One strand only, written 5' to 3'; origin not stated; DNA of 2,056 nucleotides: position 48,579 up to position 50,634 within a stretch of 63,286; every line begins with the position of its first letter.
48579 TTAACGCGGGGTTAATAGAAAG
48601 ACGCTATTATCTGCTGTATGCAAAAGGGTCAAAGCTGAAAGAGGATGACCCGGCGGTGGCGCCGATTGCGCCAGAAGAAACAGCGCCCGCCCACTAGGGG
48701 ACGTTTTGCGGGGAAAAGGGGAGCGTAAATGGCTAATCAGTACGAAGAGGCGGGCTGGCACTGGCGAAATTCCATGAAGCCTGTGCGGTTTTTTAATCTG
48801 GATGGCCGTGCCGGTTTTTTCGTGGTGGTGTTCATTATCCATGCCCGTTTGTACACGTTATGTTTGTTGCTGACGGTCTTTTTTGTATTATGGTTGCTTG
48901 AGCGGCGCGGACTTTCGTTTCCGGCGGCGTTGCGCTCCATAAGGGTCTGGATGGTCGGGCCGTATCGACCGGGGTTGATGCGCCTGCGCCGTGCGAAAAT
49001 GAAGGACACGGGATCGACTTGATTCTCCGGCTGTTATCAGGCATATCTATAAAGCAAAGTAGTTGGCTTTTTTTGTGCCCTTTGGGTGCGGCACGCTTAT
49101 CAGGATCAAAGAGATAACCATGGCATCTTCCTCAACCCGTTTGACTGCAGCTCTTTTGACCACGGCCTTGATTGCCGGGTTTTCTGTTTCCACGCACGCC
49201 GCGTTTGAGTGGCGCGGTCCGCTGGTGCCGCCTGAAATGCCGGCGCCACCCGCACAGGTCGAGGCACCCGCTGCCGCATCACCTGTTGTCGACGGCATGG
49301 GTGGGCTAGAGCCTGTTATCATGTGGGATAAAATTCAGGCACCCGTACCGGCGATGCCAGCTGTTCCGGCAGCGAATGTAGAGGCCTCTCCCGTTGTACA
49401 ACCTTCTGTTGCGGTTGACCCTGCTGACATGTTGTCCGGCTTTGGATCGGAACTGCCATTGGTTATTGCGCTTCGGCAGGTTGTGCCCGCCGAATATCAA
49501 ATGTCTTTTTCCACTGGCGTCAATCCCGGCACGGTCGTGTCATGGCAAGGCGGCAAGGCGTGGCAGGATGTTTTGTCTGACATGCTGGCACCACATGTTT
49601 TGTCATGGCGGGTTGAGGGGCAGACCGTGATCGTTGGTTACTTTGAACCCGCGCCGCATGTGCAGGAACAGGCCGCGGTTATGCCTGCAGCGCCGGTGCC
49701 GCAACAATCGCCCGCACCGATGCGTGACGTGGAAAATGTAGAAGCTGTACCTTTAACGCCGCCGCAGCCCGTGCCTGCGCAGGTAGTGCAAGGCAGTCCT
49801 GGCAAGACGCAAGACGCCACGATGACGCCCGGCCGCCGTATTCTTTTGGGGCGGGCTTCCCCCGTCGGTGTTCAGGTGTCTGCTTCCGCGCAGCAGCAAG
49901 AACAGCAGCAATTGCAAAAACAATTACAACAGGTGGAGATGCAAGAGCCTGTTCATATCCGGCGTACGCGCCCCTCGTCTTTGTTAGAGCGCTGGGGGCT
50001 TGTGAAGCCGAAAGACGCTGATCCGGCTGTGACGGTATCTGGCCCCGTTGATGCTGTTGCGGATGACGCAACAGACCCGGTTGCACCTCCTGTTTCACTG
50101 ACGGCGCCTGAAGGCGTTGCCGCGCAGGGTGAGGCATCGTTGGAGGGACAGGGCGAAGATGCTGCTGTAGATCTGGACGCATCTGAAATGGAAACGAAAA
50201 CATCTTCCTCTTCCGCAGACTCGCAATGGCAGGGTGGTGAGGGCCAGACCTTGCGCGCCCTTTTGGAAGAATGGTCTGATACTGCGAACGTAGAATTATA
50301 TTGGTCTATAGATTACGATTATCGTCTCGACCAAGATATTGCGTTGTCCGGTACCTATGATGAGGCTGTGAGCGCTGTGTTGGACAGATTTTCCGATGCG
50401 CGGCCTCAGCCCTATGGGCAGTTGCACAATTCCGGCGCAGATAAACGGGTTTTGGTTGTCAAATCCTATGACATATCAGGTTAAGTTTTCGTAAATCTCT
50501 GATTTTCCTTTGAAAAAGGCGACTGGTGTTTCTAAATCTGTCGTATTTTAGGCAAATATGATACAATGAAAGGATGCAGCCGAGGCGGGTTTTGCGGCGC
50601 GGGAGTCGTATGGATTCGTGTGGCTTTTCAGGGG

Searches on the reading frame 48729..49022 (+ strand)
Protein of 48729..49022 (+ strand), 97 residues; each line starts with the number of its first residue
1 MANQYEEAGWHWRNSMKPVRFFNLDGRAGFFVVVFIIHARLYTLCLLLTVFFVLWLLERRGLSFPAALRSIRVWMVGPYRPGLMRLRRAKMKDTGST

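Call 7: search_protein_families(library=pfam, proteins=[window:48729-49022:+], max_evalue=0.01)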
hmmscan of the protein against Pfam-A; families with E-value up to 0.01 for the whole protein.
window:48729-49022:+ (97 aa): 0 families

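Call 93: search_protein_families(library=ncbifam, proteins=[window:48729-49022:+], max_evalue=0.01)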
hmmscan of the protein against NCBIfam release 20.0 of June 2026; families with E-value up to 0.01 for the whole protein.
window:48729-49022:+ (97 aa): 1 family
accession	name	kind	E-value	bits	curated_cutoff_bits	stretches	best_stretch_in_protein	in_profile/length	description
NF038220.1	IcmT_TraK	equivalog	1.3e-21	76.6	40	1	12-89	1-78/81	IcmT/TraK family protein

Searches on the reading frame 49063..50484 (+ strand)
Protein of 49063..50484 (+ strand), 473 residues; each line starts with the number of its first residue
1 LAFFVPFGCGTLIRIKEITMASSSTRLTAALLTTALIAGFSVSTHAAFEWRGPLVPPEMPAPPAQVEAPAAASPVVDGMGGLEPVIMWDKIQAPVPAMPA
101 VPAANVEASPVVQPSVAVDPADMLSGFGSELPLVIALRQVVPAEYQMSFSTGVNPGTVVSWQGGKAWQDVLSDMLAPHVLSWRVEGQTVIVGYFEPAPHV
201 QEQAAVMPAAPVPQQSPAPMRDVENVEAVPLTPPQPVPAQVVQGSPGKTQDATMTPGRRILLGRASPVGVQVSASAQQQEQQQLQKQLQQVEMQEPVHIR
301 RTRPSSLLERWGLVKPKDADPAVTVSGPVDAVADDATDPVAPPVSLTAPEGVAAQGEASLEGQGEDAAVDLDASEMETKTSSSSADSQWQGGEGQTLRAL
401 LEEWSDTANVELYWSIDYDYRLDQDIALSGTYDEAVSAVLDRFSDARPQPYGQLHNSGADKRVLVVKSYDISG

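Call 7: search_protein_families(library=pfam, proteins=[window:49063-50484:+], max_evalue=0.01)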
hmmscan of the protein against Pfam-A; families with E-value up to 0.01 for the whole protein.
window:49063-50484:+ (473 aa): 1 family
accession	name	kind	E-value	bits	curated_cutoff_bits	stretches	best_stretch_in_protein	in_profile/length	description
PF10671.14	TcpQ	-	9.5e-13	48.5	27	1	389-457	3-71/80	Toxin co-regulated pilus biosynthesis protein Q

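Call 93: search_protein_families(library=ncbifam, proteins=[window:49063-50484:+], max_evalue=0.01)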
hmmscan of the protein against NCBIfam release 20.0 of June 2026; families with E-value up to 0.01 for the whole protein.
window:49063-50484:+ (473 aa): 0 families
